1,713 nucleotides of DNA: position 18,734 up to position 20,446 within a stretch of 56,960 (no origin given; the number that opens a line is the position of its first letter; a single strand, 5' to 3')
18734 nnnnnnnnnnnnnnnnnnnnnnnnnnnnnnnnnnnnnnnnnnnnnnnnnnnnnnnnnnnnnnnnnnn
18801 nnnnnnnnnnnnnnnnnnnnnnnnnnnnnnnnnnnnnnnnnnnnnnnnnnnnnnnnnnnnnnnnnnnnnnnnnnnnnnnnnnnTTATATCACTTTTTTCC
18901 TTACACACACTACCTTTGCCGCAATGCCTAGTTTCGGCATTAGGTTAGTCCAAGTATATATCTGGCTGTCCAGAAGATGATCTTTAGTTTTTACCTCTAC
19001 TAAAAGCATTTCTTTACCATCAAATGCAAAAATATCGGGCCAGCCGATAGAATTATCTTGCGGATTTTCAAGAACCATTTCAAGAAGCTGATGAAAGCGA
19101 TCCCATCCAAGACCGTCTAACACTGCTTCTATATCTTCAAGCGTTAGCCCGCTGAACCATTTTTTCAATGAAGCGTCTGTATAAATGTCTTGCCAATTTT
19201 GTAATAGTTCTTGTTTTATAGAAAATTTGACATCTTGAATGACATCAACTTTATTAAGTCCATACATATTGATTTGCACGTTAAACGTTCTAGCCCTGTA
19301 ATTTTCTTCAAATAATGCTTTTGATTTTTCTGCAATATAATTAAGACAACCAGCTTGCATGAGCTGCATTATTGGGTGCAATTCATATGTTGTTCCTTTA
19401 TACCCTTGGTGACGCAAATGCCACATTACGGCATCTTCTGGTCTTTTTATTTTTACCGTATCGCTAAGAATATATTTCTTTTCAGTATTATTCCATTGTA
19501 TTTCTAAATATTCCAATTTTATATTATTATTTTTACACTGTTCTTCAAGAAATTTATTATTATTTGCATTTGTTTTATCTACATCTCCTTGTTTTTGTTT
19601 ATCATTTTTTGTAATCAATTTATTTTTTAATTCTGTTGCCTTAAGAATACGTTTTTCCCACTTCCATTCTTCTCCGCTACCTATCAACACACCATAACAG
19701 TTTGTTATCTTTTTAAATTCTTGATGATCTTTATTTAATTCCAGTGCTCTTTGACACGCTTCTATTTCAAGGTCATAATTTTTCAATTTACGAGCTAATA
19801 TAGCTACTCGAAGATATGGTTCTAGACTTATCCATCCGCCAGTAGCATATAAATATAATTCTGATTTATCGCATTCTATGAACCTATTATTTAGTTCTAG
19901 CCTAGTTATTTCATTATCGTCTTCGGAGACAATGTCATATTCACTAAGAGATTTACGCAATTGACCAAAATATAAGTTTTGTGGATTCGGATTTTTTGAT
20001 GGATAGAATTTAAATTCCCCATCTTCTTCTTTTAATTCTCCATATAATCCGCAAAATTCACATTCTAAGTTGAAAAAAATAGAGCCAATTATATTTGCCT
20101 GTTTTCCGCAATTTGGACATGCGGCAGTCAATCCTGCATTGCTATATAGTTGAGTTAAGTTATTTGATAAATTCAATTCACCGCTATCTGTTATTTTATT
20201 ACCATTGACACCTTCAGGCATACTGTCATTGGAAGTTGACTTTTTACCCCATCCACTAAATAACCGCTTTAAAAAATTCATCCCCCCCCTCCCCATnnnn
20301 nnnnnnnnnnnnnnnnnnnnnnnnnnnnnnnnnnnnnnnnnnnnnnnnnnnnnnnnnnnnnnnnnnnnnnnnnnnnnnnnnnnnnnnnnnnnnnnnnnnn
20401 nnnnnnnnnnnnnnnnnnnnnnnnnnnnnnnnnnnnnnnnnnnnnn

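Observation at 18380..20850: Low-GC insert encoding a zinc-ribbon / helical / VRR-NUC nuclease flanked by a lipoprotein and a secreted protein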

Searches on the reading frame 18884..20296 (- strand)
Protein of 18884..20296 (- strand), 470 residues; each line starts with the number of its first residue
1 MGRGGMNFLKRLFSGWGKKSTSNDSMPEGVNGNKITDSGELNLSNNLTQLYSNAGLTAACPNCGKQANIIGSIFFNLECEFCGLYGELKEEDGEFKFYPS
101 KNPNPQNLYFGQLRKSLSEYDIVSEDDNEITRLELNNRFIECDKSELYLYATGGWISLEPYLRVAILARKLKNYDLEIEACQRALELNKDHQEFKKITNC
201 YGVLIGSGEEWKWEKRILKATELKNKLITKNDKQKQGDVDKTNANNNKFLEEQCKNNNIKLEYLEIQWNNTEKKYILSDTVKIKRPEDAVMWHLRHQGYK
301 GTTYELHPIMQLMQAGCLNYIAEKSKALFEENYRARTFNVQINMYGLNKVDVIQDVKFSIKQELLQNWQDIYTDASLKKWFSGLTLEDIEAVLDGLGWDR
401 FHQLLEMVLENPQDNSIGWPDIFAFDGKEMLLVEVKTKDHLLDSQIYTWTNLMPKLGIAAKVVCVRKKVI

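Call 3: search_protein_families(library=pfam, proteins=[window:18884-20296:-], max_evalue=1)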
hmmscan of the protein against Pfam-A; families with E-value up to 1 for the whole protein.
window:18884-20296:- (470 aa): 4 families
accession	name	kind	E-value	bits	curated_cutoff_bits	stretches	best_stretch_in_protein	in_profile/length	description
PF08774.17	VRR_NUC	-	0.0021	18.5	23.8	1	384-465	29-114/116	VRR-NUC domain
PF13181.12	TPR_8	-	0.017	15.7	25.7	1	160-191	3-34/34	Tetratricopeptide repeat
PF00515.34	TPR_1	-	0.021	15.1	27.8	1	161-191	4-34/34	Tetratricopeptide repeat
PF01870.24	Hjc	-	0.2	12.1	21.1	1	419-439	30-50/93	Archaeal holliday junction resolvase (hjc)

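Call 5: search_protein_families(library=padloc, proteins=[window:18884-20296:-], max_evalue=1)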
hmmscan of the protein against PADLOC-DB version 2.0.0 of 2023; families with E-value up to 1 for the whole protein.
window:18884-20296:- (470 aa): 0 families

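Call 6: search_protein_families(library=phrogs, proteins=[window:18884-20296:-], max_evalue=0.1)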
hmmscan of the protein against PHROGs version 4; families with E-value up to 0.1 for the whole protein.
window:18884-20296:- (470 aa): 1 family
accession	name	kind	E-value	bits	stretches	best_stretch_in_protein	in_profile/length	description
phrog_5702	-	DNA, RNA and nucleotide metabolism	0.075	14.1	0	418-463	6-53/70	Holliday junction resolvase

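Call 7: search_protein_families(library=ncbifam, proteins=[window:18884-20296:-], max_evalue=0.1)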
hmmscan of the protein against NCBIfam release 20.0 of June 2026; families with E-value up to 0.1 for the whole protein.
window:18884-20296:- (470 aa): 0 families

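Call 8: find_homologous_proteins(query=window:18884-20296:-)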
Query window:18884-20296:- (470 aa): 2 proteins with E <= 0.001 among 5393 candidates.
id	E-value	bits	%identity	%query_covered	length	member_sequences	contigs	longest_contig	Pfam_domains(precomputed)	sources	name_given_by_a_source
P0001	0.0e+0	1068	100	99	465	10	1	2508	-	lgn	-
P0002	2.4e-76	276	39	88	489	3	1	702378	-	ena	-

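Call 10: find_encoding_contigs(protein=P0002, flank=10000)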
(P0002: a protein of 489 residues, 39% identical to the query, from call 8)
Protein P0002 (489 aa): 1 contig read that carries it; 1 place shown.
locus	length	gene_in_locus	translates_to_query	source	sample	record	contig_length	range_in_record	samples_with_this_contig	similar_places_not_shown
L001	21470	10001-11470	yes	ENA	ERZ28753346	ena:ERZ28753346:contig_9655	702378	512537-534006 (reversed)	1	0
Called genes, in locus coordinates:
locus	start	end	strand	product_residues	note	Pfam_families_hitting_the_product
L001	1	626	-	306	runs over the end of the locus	PF10095:DUF2333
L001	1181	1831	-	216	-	-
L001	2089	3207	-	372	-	-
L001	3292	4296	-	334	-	-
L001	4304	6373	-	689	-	PF24801:FNIII-A_GpJ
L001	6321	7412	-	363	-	PF24801:FNIII-A_GpJ (weak)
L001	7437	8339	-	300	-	PF10546:P63C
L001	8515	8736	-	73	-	-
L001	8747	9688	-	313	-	PF02498:Bro-N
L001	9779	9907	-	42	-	-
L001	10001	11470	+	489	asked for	-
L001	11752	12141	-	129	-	PF13992:YecR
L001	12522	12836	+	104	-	PF21716:dnstrm_HI1420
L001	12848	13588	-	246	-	PF04231:Endonuclease_1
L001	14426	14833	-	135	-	PF00877:NLPC_P60 (weak)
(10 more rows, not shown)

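Call 11: find_encoding_contigs(protein=P0001, flank=10000)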
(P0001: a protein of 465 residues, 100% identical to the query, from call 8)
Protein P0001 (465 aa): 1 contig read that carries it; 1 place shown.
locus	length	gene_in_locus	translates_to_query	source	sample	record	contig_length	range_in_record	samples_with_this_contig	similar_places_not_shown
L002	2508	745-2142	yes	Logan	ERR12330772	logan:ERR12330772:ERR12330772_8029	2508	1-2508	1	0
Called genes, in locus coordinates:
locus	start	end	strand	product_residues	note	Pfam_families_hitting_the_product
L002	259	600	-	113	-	-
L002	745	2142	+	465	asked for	-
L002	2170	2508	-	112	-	?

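Call 19: search_solved_structures(query=window:18884-20296:-, max_evalue=10, show_alignments=3)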
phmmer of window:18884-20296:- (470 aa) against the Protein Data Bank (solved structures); distinct sequences matched with E-value up to 10: 2.
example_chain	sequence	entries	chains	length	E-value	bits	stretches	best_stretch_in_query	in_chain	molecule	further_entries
7prl_A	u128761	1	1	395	0.077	15.1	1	44-165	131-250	Mucin-2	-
9fhl_W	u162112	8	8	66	0.77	11.8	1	56-84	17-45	Small ribosomal subunit protein eS27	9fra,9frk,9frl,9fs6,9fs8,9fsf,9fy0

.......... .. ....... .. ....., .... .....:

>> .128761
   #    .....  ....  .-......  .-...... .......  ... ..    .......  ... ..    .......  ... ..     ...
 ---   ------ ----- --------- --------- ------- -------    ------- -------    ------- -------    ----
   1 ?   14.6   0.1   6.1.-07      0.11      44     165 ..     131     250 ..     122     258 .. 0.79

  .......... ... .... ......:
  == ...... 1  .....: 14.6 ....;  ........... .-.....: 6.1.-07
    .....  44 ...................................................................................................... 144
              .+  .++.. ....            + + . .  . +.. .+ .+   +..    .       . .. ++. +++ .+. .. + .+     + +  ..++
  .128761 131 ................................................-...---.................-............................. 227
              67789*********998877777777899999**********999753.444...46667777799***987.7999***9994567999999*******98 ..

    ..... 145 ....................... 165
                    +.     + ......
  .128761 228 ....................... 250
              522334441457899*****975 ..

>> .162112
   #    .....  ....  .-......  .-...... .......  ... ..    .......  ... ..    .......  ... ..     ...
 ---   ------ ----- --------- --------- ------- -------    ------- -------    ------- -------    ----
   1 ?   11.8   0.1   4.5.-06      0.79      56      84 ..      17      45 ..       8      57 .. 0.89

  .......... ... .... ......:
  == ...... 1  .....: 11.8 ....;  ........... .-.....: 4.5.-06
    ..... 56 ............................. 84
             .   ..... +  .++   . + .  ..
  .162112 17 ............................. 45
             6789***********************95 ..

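Call 21: search_protein_representatives(protein=window:18884-20296:-)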
Query: 470 residues. Proteins with E-value up to 0.001 (for the whole library): 146; up to 1e-10: 35; up to 1e-30: 13. The best 146 are listed.
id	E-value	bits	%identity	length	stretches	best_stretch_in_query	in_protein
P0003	4.2e-80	286.4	42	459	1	115-468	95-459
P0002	7.7e-77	275.7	40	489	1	57-469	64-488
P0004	2.6e-76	273.9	93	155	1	5-140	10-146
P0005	1.2e-68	248.6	37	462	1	84-467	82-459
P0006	4.7e-67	243.4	47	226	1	247-470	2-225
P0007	9.1e-56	206.2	44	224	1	247-467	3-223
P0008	5.0e-53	197.1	50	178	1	293-468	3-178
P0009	8.3e-52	193.1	33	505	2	310-467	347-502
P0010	5.7e-51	190.4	32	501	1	98-468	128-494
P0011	7.7e-51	189.9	36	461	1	42-465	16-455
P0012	6.8e-49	183.5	34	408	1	101-467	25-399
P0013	1.0e-38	150.0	39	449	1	242-467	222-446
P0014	2.9e-31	125.4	30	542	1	138-467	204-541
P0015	3.6e-19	85.5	31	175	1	295-463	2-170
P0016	7.0e-17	78.0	29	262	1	273-454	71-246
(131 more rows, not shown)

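Call 25: search_protein_families(library=pfam, alignment_id=A2, max_evalue=0.01)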
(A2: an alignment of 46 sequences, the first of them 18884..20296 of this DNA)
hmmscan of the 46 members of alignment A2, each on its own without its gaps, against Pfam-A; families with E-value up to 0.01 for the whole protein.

A. member 1, window:18884-20296:- (470 aa): 1 family
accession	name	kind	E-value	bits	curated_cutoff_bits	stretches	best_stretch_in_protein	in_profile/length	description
PF08774.17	VRR_NUC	-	0.0021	18.5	23.8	1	384-465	29-114/116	VRR-NUC domain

B. families by the number of members that match (of 46 scanned): 7 families
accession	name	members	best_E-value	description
PF08774.17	VRR_NUC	42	5.8e-21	VRR-NUC domain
PF21315.3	FAN1_HTH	3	7.1e-24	FAN1, HTH domain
PF12246.13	MKT1_C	1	0.0013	Temperature dependent protein affecting M2 dsRNA replication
PF07719.23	TPR_2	1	0.0016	Tetratricopeptide repeat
PF21912.2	Glyco_transf_99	1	0.0038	Glycosyltransferase 99 family N-terminal domain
PF00919.26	UPF0004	1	0.0074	Uncharacterized protein family UPF0004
PF00515.34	TPR_1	1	0.0082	Tetratricopeptide repeat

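Call 26: predict_structure(protein=window:18884-20281:-)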
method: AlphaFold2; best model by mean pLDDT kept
length: 465 residues; sequences in the alignment: 1
mean_pLDDT: 34.2   pTM: 0.19
mean pLDDT of the five models: 34.2, 30.6, 28.0, 27.3, 25.9
residues with pLDDT >= 90: 0; 70-90: 0; 50-70: 1; < 50: 464
segments of 3 or more residues with pLDDT < 50: 1-246, 248-465
pLDDT, mean of each block of 10 residues (from residue 1): 34 34 35 34 33 32 26 31 38 37 23 25 30 30 29 39 39 42 40 34 37 37 36 36 45 35 28 28 28 24 30 43 38 31 28 29 32 35 36 40 36 35 40 43 42 40 33
secondary structure, 60 per line:
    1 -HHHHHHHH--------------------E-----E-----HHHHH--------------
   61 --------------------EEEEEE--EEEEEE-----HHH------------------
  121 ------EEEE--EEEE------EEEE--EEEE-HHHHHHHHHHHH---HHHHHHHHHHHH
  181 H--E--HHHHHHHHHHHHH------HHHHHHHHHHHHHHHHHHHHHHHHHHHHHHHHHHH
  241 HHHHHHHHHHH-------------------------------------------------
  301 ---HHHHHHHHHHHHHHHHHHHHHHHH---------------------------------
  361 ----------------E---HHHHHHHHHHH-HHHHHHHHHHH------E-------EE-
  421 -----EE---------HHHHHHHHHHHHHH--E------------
elements in order: H2-9 H42-46 E81-86 E89-94 E127-130 E133-136 E143-146 E149-152 H154-165 H169-181 H187-199 H206-251 H304-327 H381-391 H393-403 H437-450

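Call 29: find_encoding_contigs(protein=P0003, flank=8000, max_places=4)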
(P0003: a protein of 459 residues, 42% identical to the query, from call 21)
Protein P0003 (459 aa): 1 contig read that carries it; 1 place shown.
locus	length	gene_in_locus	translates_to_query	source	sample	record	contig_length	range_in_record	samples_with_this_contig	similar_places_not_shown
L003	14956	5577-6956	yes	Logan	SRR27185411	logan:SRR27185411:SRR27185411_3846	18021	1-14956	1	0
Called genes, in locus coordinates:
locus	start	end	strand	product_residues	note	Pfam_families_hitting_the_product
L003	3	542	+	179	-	?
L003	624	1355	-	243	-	-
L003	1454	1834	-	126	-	PF15919:HicB_lk_antitox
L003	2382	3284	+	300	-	PF10546:P63C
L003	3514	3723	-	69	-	-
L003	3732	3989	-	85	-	-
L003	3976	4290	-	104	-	PF09669:Phage_pRha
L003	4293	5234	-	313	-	PF02498:Bro-N, PF10552:ORF6C (weak)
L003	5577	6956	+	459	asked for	PF08774:VRR_NUC (weak)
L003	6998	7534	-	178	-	PF14366:DUF4410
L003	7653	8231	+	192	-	-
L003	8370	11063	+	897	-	PF09718:Tape_meas_lam_C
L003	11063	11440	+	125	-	-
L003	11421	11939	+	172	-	PF08875:DUF1833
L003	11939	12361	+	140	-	-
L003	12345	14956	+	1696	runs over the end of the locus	PF24801:FNIII-A_GpJ, PF25059:FN3_DSCAM-DSCAML_C (weak)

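Call 30: find_encoding_contigs(protein=P0005, flank=8000, max_places=4)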
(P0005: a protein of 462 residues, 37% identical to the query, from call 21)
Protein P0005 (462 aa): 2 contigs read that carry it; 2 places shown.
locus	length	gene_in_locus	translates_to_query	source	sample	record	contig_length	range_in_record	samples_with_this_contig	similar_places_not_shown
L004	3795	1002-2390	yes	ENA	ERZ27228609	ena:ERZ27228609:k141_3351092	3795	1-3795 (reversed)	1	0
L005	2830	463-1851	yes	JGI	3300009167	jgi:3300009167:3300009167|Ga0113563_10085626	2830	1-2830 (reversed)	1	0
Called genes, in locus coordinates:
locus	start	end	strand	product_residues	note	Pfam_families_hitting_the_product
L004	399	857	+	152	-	PF18932:DUF5681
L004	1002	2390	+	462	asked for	PF08774:VRR_NUC (faint)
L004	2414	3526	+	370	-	PF00589:Phage_integrase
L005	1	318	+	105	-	?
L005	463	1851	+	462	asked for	PF08774:VRR_NUC (faint)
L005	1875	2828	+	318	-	?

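Call 31: find_encoding_contigs(protein=P0009, flank=8000, max_places=3)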
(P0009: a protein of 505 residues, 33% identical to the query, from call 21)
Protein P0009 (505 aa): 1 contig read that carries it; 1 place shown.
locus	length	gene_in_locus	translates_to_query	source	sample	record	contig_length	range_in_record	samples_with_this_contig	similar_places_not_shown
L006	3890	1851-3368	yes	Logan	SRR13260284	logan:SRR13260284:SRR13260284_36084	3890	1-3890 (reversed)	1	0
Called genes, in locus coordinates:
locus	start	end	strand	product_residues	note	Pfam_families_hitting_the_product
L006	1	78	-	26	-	?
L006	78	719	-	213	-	-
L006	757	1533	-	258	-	-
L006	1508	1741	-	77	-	-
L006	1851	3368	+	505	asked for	-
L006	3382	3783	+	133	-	-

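Call 32: find_encoding_contigs(protein=P0010, flank=8000, max_places=3)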
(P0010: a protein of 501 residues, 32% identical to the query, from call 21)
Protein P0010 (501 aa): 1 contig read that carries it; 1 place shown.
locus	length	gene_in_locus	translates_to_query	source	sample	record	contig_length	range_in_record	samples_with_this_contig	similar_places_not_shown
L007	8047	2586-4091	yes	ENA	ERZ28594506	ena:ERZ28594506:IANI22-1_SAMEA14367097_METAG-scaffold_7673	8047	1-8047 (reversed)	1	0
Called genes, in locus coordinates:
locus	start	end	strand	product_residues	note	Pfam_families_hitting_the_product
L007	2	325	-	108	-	?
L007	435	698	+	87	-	-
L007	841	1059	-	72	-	-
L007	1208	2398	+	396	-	PF13191:AAA_16, PF13173:AAA_14 (faint), PF13401:AAA_22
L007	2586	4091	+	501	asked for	PF08774:VRR_NUC (faint)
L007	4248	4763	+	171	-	-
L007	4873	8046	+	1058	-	?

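Call 33: find_encoding_contigs(protein=P0011, flank=8000, max_places=3)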
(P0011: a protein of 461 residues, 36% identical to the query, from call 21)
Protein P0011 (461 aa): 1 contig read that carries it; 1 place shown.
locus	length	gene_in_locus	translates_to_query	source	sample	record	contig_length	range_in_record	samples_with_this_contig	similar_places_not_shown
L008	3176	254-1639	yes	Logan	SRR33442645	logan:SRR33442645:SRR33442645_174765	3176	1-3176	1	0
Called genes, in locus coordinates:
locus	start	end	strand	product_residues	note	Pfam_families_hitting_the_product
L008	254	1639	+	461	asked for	-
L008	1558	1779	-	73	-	-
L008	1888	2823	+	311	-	PF02498:Bro-N, PF10552:ORF6C (weak)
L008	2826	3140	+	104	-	PF09669:Phage_pRha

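Call 38: predict_structure(alignment_id=A3)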
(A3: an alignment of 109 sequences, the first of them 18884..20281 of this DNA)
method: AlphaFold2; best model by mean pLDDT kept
length: 465 residues; sequences in the alignment: 109
mean_pLDDT: 84.7   pTM: 0.64
mean pLDDT of the five models: 84.7, 83.4, 82.8, 82.5, 82.2
residues with pLDDT >= 90: 284; 70-90: 95; 50-70: 35; < 50: 51
segments of 3 or more residues with pLDDT < 50: 9-48, 198-200, 231-236
pLDDT, mean of each block of 10 residues (from residue 1): 58 35 30 38 50 81 78 81 83 68 71 80 85 93 81 93 93 95 87 64 80 96 79 51 92 98 98 98 98 98 98 98 95 96 98 98 98 97 98 98 96 98 98 95 97 98 94
secondary structure, 60 per line:
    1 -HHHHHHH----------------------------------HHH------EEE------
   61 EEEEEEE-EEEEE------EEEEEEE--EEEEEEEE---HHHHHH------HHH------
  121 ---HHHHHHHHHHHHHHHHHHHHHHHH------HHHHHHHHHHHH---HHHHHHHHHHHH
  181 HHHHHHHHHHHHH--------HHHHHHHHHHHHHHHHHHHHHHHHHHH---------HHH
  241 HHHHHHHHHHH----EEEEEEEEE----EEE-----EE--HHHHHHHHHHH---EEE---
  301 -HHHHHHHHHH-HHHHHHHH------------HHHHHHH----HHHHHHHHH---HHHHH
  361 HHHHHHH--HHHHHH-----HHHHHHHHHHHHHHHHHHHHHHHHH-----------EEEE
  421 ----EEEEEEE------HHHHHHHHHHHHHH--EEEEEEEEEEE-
elements in order: H2-8 E52-54 E61-67 E69-73 E80-86 E89-96 H100-105 H124-147 H154-165 H169-193 H202-228 H238-251 E256-264 E269-271 H281-291 E295-297 H302-311 H313-320 H333-339 H344-352 H356-367 H370-375 H381-405 E417-420 E425-431 H438-451 E454-464
